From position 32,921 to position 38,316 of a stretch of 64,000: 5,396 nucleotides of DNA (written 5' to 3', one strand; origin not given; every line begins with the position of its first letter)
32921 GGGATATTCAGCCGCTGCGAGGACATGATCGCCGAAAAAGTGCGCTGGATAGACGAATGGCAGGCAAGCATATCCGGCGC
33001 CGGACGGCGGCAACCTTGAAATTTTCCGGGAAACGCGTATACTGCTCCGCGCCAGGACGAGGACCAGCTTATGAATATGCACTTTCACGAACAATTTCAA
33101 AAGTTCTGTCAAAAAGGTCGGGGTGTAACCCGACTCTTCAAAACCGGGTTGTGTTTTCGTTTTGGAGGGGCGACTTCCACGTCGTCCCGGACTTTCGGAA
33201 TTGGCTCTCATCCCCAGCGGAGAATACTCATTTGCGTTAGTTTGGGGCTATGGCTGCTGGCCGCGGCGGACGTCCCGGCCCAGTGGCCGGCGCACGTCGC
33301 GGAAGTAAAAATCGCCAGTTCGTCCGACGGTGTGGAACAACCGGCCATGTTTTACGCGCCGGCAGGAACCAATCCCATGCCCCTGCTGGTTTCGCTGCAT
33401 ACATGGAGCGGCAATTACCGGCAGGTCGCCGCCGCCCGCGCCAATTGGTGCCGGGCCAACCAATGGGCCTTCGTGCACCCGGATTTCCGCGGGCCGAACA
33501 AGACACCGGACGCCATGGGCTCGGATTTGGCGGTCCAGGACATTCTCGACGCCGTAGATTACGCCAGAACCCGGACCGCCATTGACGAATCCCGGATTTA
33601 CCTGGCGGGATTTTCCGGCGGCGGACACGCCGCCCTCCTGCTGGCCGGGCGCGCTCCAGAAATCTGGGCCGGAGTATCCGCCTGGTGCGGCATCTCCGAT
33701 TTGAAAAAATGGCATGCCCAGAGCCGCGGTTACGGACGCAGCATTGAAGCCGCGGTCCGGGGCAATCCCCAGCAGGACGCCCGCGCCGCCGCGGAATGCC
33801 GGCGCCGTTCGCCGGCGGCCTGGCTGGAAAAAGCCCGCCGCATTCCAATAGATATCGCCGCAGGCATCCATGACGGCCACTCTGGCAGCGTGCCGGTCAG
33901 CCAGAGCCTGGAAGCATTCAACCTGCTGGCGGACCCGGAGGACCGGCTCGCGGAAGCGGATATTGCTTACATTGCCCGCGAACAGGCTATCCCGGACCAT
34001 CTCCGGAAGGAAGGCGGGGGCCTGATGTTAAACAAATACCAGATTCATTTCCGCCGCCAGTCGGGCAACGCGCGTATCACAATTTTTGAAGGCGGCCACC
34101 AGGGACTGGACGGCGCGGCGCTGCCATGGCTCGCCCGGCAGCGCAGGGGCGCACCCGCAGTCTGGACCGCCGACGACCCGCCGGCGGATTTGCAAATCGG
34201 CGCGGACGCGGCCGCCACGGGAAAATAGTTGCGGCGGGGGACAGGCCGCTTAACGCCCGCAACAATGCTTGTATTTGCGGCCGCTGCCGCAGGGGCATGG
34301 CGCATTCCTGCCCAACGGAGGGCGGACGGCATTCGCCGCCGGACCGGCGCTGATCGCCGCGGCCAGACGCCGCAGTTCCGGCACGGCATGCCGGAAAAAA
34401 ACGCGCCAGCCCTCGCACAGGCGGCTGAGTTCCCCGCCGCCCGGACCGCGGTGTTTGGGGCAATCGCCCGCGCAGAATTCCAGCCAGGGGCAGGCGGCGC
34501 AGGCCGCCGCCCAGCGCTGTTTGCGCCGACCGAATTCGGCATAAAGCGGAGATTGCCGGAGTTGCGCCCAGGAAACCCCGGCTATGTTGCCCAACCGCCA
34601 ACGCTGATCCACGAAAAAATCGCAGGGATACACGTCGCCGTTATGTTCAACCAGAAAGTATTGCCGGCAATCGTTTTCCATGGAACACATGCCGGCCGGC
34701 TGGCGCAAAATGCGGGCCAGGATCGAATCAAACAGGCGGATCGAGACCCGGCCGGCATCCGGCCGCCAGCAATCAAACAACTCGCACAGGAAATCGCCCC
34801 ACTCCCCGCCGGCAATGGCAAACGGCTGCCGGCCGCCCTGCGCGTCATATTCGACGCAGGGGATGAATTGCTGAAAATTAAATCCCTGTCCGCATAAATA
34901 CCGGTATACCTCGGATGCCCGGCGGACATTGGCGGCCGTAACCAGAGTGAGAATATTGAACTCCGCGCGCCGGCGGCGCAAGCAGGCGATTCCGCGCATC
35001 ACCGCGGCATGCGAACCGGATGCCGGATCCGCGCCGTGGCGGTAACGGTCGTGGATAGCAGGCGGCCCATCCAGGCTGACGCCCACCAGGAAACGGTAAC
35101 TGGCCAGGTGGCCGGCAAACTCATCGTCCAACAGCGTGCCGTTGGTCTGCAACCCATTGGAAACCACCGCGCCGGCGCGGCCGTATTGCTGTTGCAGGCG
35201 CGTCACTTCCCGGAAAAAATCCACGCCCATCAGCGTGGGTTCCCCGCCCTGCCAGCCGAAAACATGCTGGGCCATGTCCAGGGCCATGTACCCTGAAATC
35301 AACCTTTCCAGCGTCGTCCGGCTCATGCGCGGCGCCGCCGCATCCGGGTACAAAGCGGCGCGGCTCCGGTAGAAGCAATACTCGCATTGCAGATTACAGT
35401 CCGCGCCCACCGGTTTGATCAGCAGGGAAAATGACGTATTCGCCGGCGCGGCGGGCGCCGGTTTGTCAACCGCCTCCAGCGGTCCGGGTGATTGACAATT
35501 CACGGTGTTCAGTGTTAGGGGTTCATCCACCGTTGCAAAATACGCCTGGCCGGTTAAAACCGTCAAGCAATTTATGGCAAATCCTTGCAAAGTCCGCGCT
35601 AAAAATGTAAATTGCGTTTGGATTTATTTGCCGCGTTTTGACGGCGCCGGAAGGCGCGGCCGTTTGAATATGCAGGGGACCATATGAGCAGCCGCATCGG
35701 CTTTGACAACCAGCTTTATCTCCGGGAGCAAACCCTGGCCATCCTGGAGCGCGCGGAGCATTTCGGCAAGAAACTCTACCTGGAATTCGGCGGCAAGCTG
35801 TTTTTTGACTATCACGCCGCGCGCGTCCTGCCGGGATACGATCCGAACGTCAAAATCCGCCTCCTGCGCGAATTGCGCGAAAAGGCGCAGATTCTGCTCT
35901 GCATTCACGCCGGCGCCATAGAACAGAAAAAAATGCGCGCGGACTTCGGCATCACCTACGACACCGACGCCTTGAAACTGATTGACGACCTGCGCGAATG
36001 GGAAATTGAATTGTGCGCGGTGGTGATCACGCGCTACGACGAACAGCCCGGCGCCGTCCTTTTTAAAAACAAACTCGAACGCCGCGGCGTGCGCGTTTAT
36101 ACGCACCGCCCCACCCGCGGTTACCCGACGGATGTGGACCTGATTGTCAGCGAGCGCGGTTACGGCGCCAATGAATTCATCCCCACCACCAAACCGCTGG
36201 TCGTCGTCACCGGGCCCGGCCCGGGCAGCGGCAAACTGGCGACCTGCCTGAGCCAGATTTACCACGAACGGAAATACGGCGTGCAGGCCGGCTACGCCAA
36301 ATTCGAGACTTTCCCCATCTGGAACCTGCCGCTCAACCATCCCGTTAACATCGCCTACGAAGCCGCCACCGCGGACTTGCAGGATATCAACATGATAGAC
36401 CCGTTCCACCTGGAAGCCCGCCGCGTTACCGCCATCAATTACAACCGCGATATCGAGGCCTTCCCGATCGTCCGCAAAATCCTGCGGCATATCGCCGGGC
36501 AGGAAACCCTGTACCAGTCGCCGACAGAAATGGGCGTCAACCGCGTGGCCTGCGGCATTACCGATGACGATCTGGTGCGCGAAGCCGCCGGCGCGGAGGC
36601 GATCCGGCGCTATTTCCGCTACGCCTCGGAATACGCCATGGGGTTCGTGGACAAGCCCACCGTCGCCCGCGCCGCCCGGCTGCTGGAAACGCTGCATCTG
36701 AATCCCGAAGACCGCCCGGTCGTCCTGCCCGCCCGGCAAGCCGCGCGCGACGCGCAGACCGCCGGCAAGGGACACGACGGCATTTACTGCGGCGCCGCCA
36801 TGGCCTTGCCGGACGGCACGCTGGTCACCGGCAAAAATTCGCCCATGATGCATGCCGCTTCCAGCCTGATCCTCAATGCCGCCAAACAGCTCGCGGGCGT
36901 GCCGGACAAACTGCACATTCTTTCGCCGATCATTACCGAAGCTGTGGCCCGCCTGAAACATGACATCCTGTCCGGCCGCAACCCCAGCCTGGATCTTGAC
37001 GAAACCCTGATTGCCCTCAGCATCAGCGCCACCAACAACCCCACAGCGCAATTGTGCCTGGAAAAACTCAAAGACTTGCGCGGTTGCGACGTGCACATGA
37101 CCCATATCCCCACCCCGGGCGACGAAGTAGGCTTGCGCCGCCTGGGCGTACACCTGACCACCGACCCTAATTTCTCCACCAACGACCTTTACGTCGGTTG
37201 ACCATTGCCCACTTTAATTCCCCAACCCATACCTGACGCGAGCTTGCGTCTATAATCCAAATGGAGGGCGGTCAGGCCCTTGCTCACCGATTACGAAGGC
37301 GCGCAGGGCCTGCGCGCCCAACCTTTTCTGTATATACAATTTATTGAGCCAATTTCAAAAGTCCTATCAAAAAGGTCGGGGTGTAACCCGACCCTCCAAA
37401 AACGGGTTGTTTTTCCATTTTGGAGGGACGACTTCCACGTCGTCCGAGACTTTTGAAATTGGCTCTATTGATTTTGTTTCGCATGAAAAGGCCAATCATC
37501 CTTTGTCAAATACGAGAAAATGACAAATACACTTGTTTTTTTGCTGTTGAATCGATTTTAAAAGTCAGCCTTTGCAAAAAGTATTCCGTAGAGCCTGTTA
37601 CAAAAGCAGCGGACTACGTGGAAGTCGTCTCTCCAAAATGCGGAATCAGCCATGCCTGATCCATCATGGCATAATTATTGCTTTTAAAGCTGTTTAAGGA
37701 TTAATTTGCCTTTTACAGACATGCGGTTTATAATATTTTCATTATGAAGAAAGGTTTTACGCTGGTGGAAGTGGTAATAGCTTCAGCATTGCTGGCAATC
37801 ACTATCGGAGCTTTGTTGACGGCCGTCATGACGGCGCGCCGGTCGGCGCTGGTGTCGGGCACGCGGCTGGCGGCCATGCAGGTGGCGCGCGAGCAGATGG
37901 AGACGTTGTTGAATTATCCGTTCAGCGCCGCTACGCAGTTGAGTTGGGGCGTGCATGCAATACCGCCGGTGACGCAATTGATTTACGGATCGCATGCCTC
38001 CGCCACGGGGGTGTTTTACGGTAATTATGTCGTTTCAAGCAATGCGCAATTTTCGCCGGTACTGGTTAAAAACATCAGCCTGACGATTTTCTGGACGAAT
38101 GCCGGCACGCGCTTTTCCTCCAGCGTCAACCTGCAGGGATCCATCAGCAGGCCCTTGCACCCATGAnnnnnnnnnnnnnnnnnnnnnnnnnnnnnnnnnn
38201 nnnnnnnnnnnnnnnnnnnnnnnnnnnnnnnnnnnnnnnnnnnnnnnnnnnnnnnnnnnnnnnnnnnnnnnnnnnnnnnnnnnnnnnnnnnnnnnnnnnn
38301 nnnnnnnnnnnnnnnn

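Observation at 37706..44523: Seven-gene prepilin-type operon arranged as two minor-pseudopilin modules, with giant 561- and 691-aa pilins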

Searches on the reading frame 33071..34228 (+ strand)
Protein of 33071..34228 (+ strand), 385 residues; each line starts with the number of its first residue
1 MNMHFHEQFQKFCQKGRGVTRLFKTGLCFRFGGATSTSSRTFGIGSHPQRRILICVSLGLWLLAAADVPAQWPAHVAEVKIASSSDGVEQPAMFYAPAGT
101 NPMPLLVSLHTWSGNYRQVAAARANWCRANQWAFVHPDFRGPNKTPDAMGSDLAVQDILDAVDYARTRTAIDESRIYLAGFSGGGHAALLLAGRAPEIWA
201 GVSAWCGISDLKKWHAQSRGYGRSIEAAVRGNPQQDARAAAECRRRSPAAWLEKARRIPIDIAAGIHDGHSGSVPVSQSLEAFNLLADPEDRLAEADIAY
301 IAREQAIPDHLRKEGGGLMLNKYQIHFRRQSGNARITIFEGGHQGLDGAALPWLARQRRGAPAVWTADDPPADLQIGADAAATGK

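Call 25: search_protein_families(library=pfam, proteins=[window:33071-34228:+], max_evalue=0.001)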
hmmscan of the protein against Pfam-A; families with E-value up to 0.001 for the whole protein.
window:33071-34228:+ (385 aa): 4 families
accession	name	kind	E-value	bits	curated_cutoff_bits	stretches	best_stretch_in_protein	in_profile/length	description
PF00326.27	Peptidase_S9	-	7.4e-11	42.4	22.6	1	155-287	45-171/213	Prolyl oligopeptidase family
PF20434.5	BD-FAE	-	1.5e-08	34.9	26.8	1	96-281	5-210/215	BD-FAE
PF00561.26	Abhydrolase_1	-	1.8e-05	25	25.8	1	105-255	2-150/245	alpha/beta hydrolase fold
PF10503.15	Esterase_PHB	-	0.00013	21.7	23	0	158-208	81-131/219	Esterase PHB depolymerase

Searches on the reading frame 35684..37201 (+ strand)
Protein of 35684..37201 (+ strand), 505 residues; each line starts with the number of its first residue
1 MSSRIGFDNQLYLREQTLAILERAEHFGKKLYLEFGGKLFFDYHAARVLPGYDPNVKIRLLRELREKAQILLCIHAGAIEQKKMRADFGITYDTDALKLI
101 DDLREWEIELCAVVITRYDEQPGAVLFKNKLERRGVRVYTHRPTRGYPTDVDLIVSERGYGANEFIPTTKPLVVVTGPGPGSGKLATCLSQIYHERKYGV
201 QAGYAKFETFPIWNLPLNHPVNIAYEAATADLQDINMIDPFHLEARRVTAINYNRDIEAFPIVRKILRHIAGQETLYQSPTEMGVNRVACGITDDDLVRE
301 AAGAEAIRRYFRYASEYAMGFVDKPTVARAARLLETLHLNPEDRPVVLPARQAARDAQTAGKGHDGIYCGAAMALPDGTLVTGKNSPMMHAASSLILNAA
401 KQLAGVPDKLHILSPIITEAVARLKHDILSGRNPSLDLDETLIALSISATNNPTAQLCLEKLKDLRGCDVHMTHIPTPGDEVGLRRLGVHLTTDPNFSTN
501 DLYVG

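Call 25: search_protein_families(library=pfam, proteins=[window:35684-37201:+], max_evalue=0.001)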
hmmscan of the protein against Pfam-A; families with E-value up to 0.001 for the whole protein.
window:35684-37201:+ (505 aa): 2 families
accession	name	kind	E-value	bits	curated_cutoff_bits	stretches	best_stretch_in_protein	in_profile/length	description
PF08903.17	DUF1846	-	1.6e-156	520.7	27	1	5-336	1-331/333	Domain of unknown function DUF1846, N-terminal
PF20921.3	DUF1846_C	-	4.8e-55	185.9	27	1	342-503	1-153/153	Domain of unknown function DUF1846, C-terminal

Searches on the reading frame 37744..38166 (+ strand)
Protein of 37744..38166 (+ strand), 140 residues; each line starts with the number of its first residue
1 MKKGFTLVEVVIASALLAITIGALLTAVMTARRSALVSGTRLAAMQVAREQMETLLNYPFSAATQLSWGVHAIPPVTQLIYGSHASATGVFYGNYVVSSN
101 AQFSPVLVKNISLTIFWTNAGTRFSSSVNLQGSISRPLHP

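Call 3: search_protein_families(library=pfam, proteins=[window:37744-38166:+], max_evalue=1)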
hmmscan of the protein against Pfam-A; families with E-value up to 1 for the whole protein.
window:37744-38166:+ (140 aa): 1 family
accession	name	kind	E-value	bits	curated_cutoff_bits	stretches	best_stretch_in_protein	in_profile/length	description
PF07963.17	N_methyl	-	3.4e-06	26.8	21.2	1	2-25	4-27/27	Prokaryotic N-terminal methylation motif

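Call 4: search_protein_families(library=ncbifam, proteins=[window:37744-38166:+], max_evalue=1)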
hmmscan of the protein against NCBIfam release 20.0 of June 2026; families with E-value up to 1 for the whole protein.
window:37744-38166:+ (140 aa): 11 families
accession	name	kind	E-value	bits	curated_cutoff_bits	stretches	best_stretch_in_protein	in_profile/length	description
NF041013.1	T4P_ComGE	equivalog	1e-07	31.9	49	1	2-55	3-56/83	competence type IV pilus minor pilin ComGE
TIGR02532.1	IV_pilin_GFxxxE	domain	7.5e-05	22.4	16.3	1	2-24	1-23/24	prepilin-type N-terminal cleavage/methylation domain-containing protein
NF047828.1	T3SSXpsI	equivalog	0.0001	22.4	150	1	3-40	2-39/132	type II secretion system protein XpsI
TIGR01707.1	gspI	equivalog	0.0014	19.1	44.35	1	4-55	1-52/101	type II secretion system minor pseudopilin GspI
TIGR02523.1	type_IV_pilV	equivalog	0.0024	18.4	52.2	1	3-57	2-56/139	type IV pilus modification protein PilV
NF006453.0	PRK08808.1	equivalog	0.0034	16.5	295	1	3-67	7-70/211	type II secretion system protein J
TIGR01711.1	gspJ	equivalog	0.0058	16.5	64.85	1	3-54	1-55/192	type II secretion system minor pseudopilin GspJ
TIGR01708.2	typeII_sec_gspH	equivalog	0.017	15.1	80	1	3-43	2-44/169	type II secretion system minor pseudopilin GspH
NF007660.0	PRK10332.1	equivalog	0.025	15.1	86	1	2-38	8-43/107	prepilin-type N-terminal cleavage/methylation domain-containing protein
TIGR02599.1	TIGR02599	subfamily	0.066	12.4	256.5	1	4-56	1-53/361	Verru_Chthon cassette protein C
NF041002.1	pilin_ComGF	equivalog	0.19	12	80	1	2-29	1-28/139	competence type IV pilus minor pilin ComGF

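Call 68: search_solved_structures(query=A7, max_evalue=10)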
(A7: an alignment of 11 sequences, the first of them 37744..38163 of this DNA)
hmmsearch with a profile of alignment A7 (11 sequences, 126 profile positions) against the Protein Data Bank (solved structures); distinct sequences matched with E-value up to 10: 7.
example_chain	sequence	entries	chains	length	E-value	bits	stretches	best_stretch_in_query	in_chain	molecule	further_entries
6xxd_A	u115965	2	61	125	0.013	19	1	5-94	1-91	PilA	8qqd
7tgg_A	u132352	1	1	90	0.054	17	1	2-46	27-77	Geopilin domain 1 protein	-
9egp_A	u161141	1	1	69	0.12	15.9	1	2-53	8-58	Geopilin domain 1 protein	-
2m38_A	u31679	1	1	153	0.96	13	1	17-73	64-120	Ankyrin repeat and sterile alpha motif domain-containing protein 1B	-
6z6k_C5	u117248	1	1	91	3.3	11.2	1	30-59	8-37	Protein LSO2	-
6z6j_C5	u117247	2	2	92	3.4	11.2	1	30-59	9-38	Protein LSO2 | LSO2 isoform 1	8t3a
5cwq_A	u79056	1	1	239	4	11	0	11-51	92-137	Designed helical repeat protein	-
